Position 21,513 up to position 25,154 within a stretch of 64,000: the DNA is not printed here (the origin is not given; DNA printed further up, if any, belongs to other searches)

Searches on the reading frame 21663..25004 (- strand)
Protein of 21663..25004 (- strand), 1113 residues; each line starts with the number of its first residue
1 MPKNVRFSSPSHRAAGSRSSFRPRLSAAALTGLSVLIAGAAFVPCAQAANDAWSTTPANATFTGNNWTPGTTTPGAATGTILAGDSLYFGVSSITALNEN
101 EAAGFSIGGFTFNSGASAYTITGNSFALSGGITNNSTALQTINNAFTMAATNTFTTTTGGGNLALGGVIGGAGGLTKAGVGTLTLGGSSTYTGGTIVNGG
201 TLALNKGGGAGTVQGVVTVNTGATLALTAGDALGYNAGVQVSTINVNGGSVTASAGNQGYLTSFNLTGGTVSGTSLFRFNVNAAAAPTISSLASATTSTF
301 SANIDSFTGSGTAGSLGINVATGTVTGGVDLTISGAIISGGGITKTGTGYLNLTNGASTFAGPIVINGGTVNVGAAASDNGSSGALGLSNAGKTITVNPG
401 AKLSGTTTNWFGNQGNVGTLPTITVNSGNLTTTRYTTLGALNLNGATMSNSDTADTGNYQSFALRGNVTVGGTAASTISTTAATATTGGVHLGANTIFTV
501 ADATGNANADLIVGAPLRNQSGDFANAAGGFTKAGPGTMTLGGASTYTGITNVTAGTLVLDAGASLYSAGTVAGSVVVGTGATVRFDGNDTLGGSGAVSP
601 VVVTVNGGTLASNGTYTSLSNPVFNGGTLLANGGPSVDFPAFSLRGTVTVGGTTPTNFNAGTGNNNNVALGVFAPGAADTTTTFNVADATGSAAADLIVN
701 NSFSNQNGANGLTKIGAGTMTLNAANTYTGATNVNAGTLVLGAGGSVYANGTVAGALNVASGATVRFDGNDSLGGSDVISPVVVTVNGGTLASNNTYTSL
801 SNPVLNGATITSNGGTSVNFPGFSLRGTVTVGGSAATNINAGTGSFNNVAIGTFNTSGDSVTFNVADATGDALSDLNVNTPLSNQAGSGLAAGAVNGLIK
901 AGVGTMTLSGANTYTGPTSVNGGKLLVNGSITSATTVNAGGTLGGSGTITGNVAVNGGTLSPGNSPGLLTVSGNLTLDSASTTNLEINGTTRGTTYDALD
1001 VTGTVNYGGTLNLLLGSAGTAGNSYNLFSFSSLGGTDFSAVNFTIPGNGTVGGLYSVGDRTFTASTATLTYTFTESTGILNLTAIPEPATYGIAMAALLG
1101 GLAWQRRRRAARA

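Call 24: search_protein_families(library=pfam, proteins=[window:21663-25004:-], max_evalue=0.001)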
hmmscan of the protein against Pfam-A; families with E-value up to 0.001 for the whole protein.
window:21663-25004:- (1113 aa): 2 families
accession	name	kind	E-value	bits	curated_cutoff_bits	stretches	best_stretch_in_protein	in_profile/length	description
PF12951.13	PATR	-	1.8e-34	117.8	27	5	712-741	1-30/30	Passenger-associated-transport-repeat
PF07589.16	PEP-CTERM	-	0.00047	20.6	20.7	1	1084-1107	1-24/24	PEP-CTERM motif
